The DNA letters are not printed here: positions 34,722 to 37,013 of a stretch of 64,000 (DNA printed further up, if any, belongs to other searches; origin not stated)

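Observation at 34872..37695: Porin-cytochrome conduit: MtrA/MtoA/PioA-like decaheme plus large outer-membrane beta-barrel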

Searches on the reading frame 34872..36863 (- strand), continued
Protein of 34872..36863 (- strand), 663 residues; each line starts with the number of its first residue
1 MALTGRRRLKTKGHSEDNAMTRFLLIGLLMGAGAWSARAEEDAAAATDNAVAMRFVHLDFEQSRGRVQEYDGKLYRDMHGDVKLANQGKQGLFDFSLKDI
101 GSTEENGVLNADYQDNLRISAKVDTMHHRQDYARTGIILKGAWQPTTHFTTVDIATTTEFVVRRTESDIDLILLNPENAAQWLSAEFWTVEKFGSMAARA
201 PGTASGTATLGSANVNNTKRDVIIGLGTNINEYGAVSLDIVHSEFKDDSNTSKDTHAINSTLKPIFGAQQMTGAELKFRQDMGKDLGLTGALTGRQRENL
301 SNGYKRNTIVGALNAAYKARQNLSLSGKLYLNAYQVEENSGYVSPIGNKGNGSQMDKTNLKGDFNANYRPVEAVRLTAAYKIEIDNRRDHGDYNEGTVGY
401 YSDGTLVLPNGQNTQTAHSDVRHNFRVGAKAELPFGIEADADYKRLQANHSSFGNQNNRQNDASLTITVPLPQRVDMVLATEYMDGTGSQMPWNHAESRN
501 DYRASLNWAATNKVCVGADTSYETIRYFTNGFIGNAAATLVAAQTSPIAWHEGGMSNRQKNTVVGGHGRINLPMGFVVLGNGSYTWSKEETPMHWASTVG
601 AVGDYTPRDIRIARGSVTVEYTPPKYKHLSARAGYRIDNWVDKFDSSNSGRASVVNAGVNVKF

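Call 51: find_encoding_contigs(protein=P0004, flank=10000, max_places=1)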
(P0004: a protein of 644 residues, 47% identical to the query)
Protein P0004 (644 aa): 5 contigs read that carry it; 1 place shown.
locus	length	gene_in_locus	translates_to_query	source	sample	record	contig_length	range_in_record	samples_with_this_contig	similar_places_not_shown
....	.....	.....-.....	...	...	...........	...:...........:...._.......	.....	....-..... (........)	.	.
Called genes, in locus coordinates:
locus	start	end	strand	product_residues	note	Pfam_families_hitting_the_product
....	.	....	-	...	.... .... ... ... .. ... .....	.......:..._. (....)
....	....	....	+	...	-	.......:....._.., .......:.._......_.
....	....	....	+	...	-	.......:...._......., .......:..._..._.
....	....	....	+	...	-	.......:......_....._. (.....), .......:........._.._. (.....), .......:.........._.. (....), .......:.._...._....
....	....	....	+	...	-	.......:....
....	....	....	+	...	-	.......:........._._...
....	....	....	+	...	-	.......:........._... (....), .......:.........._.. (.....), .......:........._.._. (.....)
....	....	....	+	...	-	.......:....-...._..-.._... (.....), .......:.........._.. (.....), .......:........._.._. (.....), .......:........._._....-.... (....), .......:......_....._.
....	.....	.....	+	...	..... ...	-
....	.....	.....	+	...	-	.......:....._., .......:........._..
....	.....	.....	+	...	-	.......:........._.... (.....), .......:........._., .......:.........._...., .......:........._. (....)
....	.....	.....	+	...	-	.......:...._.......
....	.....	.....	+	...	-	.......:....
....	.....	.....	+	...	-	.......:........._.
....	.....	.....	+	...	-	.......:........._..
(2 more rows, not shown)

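Call 52: find_encoding_contigs(protein=P0040, flank=10000, max_places=1)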
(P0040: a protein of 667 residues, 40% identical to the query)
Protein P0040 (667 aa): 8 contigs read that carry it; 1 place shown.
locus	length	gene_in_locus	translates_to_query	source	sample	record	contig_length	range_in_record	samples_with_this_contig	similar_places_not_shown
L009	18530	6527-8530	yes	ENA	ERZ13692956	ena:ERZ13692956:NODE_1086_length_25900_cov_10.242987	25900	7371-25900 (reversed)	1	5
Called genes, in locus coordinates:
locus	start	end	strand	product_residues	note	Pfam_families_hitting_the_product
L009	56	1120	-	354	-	-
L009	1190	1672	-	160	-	PF00571:CBS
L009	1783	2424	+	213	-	-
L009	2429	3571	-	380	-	PF04055:Radical_SAM, PF13353:Fer4_12 (faint)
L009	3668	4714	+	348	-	PF05201:GlutR_N, PF01488:Shikimate_DH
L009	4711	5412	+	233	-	PF00027:cNMP_binding, PF13545:HTH_Crp_2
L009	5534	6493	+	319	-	PF22113:Mtrc-MtrF_II-IV_dom (faint), PF02085:Cytochrom_CIII (faint), PF14522:Cytochrome_C7 (faint), PF14537:Cytochrom_c3_2 (faint), PF22678:Cytochrom_c_NrfB-like, PF09699:Paired_CXXCH_1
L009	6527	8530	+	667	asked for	-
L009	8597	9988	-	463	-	-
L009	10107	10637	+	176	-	PF03264:Cytochrom_NNT, PF14522:Cytochrome_C7 (faint)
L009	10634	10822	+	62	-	-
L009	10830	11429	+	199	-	-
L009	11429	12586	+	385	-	PF05140:ResB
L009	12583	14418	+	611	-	PF01578:Cytochrom_C_asm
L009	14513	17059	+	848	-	PF02861:Clp_N, PF23569:NBD_SMAX1, PF00004:AAA, PF17871:AAA_lid_9, PF00158:Sigma54_activat, PF00004:AAA, PF07724:AAA_2, PF07728:AAA_5, +13 more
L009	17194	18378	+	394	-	PF00140:Sigma70_r1_2, PF04542:Sigma70_r2, PF04539:Sigma70_r3 (weak), PF04545:Sigma70_r4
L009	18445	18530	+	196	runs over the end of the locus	-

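Call 68: find_related_loci(query=A1, collection=genome_contigs, flank=6000)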
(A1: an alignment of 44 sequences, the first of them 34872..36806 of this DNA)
Query A1 (644 aa) in genome_contigs; peptide patterns used: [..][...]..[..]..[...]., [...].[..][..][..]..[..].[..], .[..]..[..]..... (x = any residue, [..] = any of these).
184 stretches matched a pattern; 16 encode a relative of the query (tblastn E <= 1e-3); 14 distinct loci.
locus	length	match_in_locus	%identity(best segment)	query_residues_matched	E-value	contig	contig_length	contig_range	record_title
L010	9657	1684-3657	49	1-644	0e+0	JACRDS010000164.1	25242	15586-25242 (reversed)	MAG: Elusimicrobia bacterium isolate NC_groundwater_1678_Pr3_B-0.1um_69_20 SR-2_scaffold_141_3552590, whole genome shotg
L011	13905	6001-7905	47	1-644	0e+0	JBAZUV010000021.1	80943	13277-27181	MAG: Elusimicrobiota bacterium isolate SO_2017_GW1_237 NODE_1837_length_80943_cov_6.874060_OW334_2017, whole genome shot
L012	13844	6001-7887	47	24-644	2e-178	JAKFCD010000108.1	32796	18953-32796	MAG: Elusimicrobiota bacterium isolate LC012 contig-124_1496, whole genome shotgun sequence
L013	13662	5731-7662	46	3-644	3e-174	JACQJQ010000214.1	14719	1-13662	MAG: Elusimicrobia bacterium isolate NC_groundwater_1155_Ag_S-0.1um_67_28 S_p1_S3_coassembly_k141_2219275, whole genome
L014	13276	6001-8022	43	1-644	3e-165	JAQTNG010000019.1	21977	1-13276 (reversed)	MAG: Elusimicrobia bacterium isolate STA_59 NODE_4468_length_21977_cov_2.566682_Sandtown_A, whole genome shotgun sequenc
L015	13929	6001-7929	44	1-644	5e-160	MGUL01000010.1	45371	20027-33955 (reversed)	MAG: Elusimicrobia bacterium RBG_16_66_12 RBG_16_scaffold_11179, whole genome shotgun sequence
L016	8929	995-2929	44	1-644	3e-158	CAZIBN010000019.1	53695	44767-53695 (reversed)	MAG TPA_asm: uncultured Elusimicrobia sp. isolate binchicken_co186_163 genome assembly, contig: NODE_554_length_53695_co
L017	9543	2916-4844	43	2-644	8e-157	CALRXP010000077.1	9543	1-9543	MAG: Candidatus Endomicrobium trichonymphae isolate JJ-MEM5D2-223-10-m2-bin112 genome assembly, contig: JJ-MEM5D2-223-C8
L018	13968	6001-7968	39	1-644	1e-141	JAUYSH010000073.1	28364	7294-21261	MAG: Elusimicrobiota bacterium isolate C5_metabat.bin.68 C5_k141_229393, whole genome shotgun sequence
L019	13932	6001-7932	45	1-644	1e-161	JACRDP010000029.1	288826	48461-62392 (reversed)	MAG: Elusimicrobia bacterium isolate NC_groundwater_1675_Pr3_B-0.1um_66_20 SR-2_scaffold_141_4096767, whole genome shotg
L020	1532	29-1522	45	142-635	8e-137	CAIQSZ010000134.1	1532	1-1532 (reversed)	MAG: uncultured Elusimicrobia bacterium isolate I2_bin-066 genome assembly, contig: bin-066:134/493, whole genome shotgu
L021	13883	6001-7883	41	15-644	6e-130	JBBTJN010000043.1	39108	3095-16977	MAG: Elusimicrobiota bacterium isolate H52-bin097_1 H52_bin097_1_000000000043, whole genome shotgun sequence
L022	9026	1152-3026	31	5-641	6e-82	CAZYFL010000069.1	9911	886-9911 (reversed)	MAG TPA_asm: uncultured Elusimicrobiaceae bacterium isolate binchicken_co248_98 genome assembly, contig: NODE_9617_lengt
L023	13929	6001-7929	42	2-644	5e-154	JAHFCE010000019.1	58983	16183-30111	MAG: Elusimicrobia bacterium isolate nzgw214 NODE_117_length_58984_cov_3.925216, whole genome shotgun sequence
